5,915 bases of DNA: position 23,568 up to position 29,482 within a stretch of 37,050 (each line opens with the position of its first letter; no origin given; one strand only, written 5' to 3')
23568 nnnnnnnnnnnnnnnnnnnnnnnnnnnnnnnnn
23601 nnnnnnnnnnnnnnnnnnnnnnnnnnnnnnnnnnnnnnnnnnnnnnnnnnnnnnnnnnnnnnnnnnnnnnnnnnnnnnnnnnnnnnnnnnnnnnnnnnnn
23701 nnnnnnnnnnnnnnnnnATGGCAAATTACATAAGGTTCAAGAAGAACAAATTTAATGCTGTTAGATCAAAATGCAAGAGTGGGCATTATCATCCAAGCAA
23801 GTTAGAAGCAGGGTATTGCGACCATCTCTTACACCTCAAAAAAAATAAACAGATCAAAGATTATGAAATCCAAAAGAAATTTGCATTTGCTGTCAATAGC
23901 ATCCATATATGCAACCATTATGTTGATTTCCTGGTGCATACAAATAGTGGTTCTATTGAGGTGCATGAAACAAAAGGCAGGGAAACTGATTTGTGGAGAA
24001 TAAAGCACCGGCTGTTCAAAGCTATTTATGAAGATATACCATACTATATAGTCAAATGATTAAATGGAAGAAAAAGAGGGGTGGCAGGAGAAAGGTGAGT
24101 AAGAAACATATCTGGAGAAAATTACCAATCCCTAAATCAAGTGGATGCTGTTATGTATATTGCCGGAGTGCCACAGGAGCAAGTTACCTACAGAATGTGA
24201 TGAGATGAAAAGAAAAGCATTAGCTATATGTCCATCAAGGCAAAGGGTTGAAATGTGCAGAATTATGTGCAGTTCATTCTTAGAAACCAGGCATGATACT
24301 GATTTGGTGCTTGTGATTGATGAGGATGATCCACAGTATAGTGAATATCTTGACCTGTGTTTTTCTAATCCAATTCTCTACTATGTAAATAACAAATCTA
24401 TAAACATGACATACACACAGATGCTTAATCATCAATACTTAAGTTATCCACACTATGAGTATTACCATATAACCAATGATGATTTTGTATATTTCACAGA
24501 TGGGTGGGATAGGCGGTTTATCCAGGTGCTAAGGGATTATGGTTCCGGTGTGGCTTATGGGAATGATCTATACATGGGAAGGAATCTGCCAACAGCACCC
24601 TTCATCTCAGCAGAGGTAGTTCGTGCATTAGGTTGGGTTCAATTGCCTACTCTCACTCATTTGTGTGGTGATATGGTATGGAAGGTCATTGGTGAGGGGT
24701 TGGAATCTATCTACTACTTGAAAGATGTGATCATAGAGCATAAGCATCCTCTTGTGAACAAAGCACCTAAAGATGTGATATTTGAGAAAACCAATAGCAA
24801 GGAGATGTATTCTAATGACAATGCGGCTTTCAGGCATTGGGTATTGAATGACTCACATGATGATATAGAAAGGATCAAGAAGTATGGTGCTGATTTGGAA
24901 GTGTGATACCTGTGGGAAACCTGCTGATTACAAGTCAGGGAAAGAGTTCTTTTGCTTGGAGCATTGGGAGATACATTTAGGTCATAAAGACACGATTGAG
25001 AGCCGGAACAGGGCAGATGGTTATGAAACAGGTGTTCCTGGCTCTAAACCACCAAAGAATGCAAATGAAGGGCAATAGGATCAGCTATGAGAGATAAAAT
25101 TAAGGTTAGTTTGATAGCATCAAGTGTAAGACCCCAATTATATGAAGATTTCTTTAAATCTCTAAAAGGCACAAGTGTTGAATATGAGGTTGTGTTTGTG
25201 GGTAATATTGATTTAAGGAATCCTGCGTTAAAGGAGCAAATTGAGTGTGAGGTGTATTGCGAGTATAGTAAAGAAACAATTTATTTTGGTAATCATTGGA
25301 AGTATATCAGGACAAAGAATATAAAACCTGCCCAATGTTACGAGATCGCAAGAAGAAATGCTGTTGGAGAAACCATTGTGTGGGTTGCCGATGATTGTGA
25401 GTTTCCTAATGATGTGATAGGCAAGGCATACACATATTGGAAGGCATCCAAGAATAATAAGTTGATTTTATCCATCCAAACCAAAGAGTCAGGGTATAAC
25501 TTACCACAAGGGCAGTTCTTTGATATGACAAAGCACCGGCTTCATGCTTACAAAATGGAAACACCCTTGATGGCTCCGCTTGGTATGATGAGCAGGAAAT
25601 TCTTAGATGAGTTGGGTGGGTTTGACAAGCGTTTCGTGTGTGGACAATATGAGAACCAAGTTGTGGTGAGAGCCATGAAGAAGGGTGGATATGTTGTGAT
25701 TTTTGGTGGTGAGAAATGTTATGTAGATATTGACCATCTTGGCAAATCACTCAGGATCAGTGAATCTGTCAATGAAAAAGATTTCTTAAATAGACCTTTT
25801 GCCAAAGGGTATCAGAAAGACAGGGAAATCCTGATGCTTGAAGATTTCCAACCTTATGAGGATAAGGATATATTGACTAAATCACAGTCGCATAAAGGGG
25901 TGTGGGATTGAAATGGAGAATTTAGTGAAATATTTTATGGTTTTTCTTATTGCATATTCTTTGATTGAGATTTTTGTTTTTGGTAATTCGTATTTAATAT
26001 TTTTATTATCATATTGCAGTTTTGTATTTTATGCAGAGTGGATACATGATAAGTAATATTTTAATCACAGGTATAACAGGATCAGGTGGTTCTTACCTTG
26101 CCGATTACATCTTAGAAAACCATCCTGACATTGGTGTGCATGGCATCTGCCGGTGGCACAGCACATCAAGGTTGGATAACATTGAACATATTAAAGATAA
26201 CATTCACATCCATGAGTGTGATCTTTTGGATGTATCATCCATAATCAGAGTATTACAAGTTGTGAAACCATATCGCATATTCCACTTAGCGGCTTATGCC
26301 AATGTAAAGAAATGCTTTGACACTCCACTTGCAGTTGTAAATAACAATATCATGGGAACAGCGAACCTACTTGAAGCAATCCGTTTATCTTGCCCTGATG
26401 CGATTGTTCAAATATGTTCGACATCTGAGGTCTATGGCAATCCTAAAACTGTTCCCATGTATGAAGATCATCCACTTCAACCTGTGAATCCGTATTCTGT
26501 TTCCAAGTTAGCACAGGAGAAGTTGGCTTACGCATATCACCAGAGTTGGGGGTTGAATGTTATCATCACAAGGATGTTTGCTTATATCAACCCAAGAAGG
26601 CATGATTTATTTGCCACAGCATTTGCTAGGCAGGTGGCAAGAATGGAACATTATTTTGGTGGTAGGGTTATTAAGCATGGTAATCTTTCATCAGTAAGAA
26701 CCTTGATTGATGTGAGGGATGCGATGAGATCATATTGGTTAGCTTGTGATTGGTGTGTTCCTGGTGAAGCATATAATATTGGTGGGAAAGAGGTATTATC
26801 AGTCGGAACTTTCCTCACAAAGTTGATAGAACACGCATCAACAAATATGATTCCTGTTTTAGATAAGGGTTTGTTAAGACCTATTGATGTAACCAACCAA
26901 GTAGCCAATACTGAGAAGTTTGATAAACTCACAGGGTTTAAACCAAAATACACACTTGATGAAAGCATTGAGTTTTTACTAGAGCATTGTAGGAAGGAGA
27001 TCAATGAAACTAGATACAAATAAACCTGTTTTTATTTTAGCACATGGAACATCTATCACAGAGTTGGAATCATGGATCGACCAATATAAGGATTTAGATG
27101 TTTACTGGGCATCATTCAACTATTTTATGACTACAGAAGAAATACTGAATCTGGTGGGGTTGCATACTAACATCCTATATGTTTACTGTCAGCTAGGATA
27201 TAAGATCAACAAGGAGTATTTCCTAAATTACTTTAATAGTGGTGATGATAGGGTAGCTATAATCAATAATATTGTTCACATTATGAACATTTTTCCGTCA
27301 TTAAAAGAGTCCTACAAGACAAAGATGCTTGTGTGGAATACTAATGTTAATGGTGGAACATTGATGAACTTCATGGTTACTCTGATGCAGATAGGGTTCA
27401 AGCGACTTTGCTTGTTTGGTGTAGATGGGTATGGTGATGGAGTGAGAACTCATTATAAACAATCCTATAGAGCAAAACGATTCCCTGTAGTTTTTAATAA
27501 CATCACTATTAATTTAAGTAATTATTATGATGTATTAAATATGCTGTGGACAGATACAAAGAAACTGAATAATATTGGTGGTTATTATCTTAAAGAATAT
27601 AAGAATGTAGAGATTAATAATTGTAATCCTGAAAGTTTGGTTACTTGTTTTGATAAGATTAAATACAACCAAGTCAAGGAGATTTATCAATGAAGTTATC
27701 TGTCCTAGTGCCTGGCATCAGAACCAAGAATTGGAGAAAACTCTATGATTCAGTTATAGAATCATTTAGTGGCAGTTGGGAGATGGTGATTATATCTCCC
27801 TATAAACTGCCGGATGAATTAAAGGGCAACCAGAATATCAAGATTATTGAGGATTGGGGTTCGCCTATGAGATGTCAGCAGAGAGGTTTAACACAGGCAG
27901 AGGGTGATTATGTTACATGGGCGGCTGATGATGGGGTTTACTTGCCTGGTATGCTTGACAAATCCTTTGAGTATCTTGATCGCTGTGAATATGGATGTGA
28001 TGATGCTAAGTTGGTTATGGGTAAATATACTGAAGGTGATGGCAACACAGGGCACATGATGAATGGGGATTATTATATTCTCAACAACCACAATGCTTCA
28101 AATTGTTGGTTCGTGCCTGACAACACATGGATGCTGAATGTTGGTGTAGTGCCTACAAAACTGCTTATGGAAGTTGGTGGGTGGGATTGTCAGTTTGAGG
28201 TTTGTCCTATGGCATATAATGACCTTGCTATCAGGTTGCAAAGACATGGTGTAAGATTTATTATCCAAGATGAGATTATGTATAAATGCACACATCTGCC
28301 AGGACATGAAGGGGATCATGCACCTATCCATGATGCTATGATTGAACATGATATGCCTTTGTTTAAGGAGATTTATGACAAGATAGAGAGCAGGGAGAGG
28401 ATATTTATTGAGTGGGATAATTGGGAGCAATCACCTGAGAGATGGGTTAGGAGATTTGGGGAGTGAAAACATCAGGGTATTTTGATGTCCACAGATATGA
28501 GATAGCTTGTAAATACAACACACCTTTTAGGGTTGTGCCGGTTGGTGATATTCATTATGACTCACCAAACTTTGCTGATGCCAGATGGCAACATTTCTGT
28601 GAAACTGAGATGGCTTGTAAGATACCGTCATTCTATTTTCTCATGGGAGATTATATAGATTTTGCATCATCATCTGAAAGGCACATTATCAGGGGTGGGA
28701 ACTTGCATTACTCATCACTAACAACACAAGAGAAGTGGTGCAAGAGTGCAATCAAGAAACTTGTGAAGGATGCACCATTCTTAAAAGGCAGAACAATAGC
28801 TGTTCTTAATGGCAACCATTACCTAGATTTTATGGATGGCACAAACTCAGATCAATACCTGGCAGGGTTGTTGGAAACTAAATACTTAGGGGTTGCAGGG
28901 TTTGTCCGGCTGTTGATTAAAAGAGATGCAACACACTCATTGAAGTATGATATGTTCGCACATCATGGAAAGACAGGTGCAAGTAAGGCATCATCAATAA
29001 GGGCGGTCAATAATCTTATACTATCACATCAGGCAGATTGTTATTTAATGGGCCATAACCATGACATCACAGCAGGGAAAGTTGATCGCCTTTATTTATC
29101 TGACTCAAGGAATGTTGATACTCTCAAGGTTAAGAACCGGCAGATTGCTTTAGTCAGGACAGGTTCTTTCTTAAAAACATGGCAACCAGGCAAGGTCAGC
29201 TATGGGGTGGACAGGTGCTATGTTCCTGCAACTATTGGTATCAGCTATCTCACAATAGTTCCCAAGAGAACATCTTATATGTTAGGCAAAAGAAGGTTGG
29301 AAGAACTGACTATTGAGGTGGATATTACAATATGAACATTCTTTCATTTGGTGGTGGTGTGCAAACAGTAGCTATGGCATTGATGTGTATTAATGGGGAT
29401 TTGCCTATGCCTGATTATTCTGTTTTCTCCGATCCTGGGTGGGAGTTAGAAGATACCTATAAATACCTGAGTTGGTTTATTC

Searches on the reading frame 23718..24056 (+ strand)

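Call 19: search_protein_families(library=pfam, proteins=[window:23718-24056:+], max_evalue=0.01)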
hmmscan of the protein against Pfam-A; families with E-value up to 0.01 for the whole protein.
window:23718-24056:+ (113 aa): 1 family
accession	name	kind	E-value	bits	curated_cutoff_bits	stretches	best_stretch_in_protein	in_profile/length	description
PF06356.17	DUF1064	-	7.6e-10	39.7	24.7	1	11-108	3-105/117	Protein of unknown function (DUF1064)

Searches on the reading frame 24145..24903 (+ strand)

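Call 19: search_protein_families(library=pfam, proteins=[window:24145-24903:+], max_evalue=0.01)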
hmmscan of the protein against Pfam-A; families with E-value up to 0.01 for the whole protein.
window:24145-24903:+ (253 aa): 0 families

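Call 25: search_protein_families(library=ncbifam, proteins=[window:24145-24903:+], max_evalue=10)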
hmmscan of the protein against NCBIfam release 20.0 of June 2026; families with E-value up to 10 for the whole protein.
window:24145-24903:+ (253 aa): 1 family
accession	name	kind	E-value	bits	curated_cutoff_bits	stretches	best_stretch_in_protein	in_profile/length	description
NF010690.0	PRK14090.1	equivalog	0.17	10.2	1047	1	173-227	304-357/601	phosphoribosylformylglycinamidine synthase subunit PurL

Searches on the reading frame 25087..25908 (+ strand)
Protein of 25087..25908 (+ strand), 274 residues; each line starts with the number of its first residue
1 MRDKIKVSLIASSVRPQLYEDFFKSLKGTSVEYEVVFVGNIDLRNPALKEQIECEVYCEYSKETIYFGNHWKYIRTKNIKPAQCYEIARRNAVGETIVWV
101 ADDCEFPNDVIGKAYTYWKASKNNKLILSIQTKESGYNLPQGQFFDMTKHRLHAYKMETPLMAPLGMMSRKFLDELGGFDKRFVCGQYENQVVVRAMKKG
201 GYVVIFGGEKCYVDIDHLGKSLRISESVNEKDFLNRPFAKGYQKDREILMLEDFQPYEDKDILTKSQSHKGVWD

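Call 19: search_protein_families(library=pfam, proteins=[window:25087-25908:+], max_evalue=0.01)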
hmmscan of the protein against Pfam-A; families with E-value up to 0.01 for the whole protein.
window:25087-25908:+ (274 aa): 1 family
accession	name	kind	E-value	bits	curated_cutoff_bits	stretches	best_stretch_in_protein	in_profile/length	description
PF00535.33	Glycos_transf_2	-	0.0038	17.6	23.3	0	67-161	51-151/168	Glycosyl transferase family 2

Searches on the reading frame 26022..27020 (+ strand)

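Call 19: search_protein_families(library=pfam, proteins=[window:26022-27020:+], max_evalue=0.01)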
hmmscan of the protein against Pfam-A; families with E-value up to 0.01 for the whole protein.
window:26022-27020:+ (333 aa): 6 families
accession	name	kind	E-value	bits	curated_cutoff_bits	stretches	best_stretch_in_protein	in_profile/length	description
PF16363.11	GDP_Man_Dehyd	-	5.3e-65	220.5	27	1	14-317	1-330/332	GDP-mannose 4,6 dehydratase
PF01370.27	Epimerase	-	1.1e-47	162.9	20.9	1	13-254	1-240/240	NAD dependent epimerase/dehydratase family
PF02719.21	Polysacc_synt_2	-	2.5e-12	47.1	20.2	1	13-175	1-155/293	Polysaccharide biosynthesis protein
PF04321.23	RmlD_sub_bind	-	1.3e-10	41.3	27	1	12-175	2-142/287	RmlD substrate binding domain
PF01073.25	3Beta_HSD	-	3.4e-08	33.3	22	1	14-168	1-156/280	3-beta hydroxysteroid dehydrogenase/isomerase family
PF07993.18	NAD_binding_4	-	1.5e-06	28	20.1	1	84-185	90-204/258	Male sterility protein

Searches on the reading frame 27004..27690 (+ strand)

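Call 19: search_protein_families(library=pfam, proteins=[window:27004-27690:+], max_evalue=0.01)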
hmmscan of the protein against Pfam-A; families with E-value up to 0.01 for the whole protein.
window:27004-27690:+ (229 aa): 0 families

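Call 25: search_protein_families(library=ncbifam, proteins=[window:27004-27690:+], max_evalue=10)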
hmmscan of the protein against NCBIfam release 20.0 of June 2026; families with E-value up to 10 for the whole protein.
window:27004-27690:+ (229 aa): 0 families

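Call 31: search_protein_families(library=phrogs, proteins=[window:27004-27690:+], max_evalue=0.1)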
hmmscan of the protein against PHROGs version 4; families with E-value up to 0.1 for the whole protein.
window:27004-27690:+ (229 aa): 3 families
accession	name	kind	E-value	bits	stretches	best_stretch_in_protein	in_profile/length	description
phrog_4603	-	other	0.031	14.8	0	198-224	146-172/178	alpha-2;3-sialyltransferase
phrog_36685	-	unknown function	0.049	14.6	1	183-207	4-28/49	-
phrog_35243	-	unknown function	0.095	13.7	0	130-180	34-84/110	-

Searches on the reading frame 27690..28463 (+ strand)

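Call 19: search_protein_families(library=pfam, proteins=[window:27690-28463:+], max_evalue=0.01)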
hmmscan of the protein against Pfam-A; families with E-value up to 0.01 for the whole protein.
window:27690-28463:+ (258 aa): 1 family
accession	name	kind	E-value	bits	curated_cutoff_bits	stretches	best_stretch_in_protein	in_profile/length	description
PF00535.33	Glycos_transf_2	-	0.0031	17.9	23.3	1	64-146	71-156/168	Glycosyl transferase family 2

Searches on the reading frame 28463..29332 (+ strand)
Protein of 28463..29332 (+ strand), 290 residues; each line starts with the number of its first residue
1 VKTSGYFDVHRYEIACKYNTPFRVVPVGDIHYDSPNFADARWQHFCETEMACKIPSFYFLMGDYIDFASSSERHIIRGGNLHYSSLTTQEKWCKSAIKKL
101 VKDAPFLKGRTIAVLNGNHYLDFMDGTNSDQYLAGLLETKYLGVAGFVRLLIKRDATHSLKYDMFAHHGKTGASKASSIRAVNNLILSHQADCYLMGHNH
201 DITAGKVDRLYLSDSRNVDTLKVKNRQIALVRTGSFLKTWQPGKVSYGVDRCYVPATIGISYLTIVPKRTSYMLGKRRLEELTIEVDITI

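Call 19: search_protein_families(library=pfam, proteins=[window:28463-29332:+], max_evalue=0.01)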
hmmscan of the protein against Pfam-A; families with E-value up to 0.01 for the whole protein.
window:28463-29332:+ (290 aa): 1 family
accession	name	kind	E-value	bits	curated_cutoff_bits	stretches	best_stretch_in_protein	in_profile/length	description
PF00149.33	Metallophos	-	0.0011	19.9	21.5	1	23-200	2-189/191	Calcineurin-like phosphoesterase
